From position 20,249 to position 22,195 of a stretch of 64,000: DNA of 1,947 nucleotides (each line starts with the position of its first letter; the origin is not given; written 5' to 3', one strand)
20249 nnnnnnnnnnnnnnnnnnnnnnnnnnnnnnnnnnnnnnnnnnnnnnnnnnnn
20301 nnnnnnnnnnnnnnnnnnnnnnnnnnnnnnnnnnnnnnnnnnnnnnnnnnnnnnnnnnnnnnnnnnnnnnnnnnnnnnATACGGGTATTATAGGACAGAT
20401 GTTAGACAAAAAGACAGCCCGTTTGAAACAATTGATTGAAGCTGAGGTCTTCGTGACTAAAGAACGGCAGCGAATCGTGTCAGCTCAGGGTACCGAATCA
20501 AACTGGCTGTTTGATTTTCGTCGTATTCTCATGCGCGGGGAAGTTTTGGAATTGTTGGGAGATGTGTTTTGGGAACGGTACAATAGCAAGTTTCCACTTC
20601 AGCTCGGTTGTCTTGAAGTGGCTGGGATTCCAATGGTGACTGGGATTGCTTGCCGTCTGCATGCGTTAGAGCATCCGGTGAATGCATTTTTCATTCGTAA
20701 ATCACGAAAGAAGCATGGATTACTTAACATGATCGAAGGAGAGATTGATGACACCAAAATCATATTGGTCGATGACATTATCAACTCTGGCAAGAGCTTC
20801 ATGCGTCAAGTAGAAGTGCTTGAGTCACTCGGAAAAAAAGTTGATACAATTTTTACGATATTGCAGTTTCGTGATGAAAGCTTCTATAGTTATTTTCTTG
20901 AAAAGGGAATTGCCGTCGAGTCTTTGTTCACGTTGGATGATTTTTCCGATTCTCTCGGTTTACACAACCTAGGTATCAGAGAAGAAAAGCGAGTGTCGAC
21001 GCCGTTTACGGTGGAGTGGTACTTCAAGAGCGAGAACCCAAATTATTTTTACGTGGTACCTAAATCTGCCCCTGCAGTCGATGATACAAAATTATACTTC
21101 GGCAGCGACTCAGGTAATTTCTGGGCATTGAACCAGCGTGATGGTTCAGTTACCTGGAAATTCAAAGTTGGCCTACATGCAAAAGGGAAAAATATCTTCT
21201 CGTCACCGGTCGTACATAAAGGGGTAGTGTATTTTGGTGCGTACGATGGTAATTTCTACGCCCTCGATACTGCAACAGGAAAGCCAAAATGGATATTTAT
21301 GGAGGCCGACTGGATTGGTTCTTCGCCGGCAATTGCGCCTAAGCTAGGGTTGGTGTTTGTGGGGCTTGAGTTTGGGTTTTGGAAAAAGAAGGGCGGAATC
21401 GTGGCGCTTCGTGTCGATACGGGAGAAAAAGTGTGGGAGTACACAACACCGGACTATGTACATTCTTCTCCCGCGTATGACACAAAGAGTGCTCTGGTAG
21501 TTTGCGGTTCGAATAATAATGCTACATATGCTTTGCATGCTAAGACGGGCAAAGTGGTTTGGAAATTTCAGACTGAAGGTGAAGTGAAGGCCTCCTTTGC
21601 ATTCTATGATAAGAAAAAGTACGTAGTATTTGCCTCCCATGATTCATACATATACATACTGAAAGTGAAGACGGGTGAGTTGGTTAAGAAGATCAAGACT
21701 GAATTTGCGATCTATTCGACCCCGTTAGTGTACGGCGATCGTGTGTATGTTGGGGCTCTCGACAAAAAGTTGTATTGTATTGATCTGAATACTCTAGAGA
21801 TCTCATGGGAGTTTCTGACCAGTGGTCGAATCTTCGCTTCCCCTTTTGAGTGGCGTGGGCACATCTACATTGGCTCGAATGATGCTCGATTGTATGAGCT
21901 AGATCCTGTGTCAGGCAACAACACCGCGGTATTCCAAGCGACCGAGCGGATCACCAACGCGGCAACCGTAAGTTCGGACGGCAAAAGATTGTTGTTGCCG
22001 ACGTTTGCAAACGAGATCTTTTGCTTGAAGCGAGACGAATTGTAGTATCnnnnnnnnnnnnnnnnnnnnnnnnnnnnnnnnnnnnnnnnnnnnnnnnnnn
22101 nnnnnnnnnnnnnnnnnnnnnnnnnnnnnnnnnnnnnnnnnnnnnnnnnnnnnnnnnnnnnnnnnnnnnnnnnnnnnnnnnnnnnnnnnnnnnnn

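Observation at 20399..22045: Unusual fusion: PRPP-dependent phosphoribosyltransferase domain joined to a PQQ-repeat beta-propeller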

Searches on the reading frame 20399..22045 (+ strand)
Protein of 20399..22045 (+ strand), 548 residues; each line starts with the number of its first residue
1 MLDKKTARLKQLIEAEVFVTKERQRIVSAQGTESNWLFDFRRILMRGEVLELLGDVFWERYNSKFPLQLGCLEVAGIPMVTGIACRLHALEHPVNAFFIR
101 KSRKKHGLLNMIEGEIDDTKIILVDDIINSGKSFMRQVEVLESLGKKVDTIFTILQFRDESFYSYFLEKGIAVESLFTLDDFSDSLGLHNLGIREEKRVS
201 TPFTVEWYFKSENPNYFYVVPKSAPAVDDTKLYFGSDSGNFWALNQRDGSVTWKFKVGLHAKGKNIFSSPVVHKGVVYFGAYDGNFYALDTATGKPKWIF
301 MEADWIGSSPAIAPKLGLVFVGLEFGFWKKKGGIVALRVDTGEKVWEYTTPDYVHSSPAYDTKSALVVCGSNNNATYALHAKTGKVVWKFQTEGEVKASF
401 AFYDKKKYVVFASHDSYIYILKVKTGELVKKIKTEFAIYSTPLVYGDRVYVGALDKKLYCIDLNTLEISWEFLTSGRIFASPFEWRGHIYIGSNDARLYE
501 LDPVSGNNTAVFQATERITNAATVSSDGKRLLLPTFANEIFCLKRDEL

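Call 3: search_protein_families(library=pfam, proteins=[window:20399-22045:+], max_evalue=0.01)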
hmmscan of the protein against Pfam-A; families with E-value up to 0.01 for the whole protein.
window:20399-22045:+ (548 aa): 14 families
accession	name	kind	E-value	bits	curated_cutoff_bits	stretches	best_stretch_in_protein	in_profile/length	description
PF13570.13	Beta-prop_ACSF4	-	4.6e-57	194.3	133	2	332-544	29-242/329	Beta-alanine-activating enzyme, beta-propeller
PF13360.13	PQQ_2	-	7.5e-33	114.6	27.6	2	223-430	27-231/233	Outer membrane protein assembly factor BamB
PF01011.28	PQQ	-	5.8e-15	55.5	26.7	1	332-413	67-163/595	Glucose/ethanol/alcohol dehydrogenase, beta-propeller domain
PF23414.1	Beta-prop_EML_2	-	6e-08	32.8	90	1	340-427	28-115/266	Echinoderm microtubule-associated protein second beta-propeller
PF25174.1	Beta-prop_THOC3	-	1.4e-05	24.7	305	1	340-434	77-169/272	THOC3 beta-propeller domain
PF00156.33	Pribosyltran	-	4.2e-05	23.3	26.3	1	69-147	33-116/158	Phosphoribosyl transferase domain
PF14681.12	UPRTase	-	0.0002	21.4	27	1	101-154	100-156/206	Uracil phosphoribosyltransferase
PF12894.13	ANAPC4_WD40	-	0.0031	18.1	22.9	0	378-435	20-79/91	Anaphase-promoting complex subunit 4 WD40 domain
PF25173.1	Beta-prop_WDR3_1st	-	0.0031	17.7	154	1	358-444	77-164/184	WDR3 first beta-propeller domain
PF24805.1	EIF3I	-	0.0032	17.1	200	1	344-441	138-235/324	EIF3I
PF24390.1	PRTase-CE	-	0.0037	17.6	27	1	113-162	100-152/253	PRTase-CE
PF24807.1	WD40_CDC20-Fz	-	0.0039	17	200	1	371-468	26-125/292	CDC20/Fizzy WD40 domain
PF14435.11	SUKH-4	-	0.0059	17.2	25.5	0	269-294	74-99/179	SUKH-4 immunity protein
PF25293.1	Beta-prop_EMC1_N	-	0.0063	16.6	34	0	340-439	93-200/219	EMC1 N-terminal beta-propeller domain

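Call 4: search_protein_families(library=ncbifam, proteins=[window:20399-22045:+], max_evalue=0.01)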
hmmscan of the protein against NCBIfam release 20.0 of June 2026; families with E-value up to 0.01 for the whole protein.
window:20399-22045:+ (548 aa): 22 families
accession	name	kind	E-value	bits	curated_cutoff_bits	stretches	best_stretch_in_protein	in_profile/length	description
TIGR03300.1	assembly_YfgL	equivalog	6.2e-31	107.4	285.2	3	330-427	73-166/377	outer membrane protein assembly factor BamB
NF053615.1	SerThrKinAfsKStmc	equivalog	3.6e-25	88.8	1300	2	220-462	565-800/809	protein serine/threonine kinase AfsK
NF008351.0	PRK11138.1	equivalog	2.1e-24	85.8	423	4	226-300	117-186/394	outer membrane protein assembly factor BamB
TIGR00336.1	pyrE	equivalog_domain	8.7e-22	77.7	106.8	1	28-182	16-173/173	orotate phosphoribosyltransferase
TIGR03075.1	PQQ_enz_alc_DH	subfamily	7.5e-20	71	480.05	2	221-349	61-198/530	PQQ-dependent dehydrogenase, methanol/ethanol family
TIGR04528.1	acido_non_PQQ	subfamily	3e-18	65.9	650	2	320-416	390-487/493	acido-empty-quinoprotein group A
NF004034.0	PRK05500.1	equivalog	5.9e-12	44.9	656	1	28-186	307-460/478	bifunctional orotidine-5'-phosphate decarboxylase/orotate phosphoribosyltransferase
NF010382.0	PRK13809.1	equivalog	8.9e-11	41.6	208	1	29-186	31-185/210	orotate phosphoribosyltransferase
NF001729.0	PRK00455.1-3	equivalog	1.3e-09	37.8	245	1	5-158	15-166/231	orotate phosphoribosyltransferase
TIGR03074.1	PQQ_membr_DH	subfamily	1.1e-08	33.4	832.65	0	423-477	189-244/783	membrane-bound PQQ-dependent dehydrogenase, glucose/quinate/shikimate family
NF002620.0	PRK02277.1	subfamily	4.2e-06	26.5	115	1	37-155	56-178/201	orotate phosphoribosyltransferase-like protein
TIGR01251.1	ribP_PPkin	subfamily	5.6e-05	22.2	113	1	95-148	184-240/309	ribose-phosphate diphosphokinase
NF006328.0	PRK08558.1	equivalog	6.5e-05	22.6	184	1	34-179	80-237/238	adenine phosphoribosyltransferase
NF002320.0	PRK01259.1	subfamily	0.00036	20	297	1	98-147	192-243/316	ribose-phosphate diphosphokinase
TIGR01203.1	HGPRTase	equivalog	0.00075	19.3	150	1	102-158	69-125/167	hypoxanthine phosphoribosyltransferase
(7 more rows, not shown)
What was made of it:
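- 20399..20956 (+): N-terminal OPRTase-like type I PRTase domain (res 1-186). TIGR00336 E 8.7e-22 (call 4).
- On Orotate PRTase (PyrE, TIGR00336): 77.7 bits against a cutoff of 106.8 (call 4).
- On BamB (TIGR03300): 107.4 bits against 285.2 (call 4).
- Closest known: BamB / YxaL / PQQ-dependent dehydrogenase propellers. Different: Scores are far below the BamB and quinoprotein cutoffs (107 against 285; 71 against 480; call 4).
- The best family match is pyrE (call 4). The score is below the curated pyrE cutoff (77.7 against 106.8, call 4).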
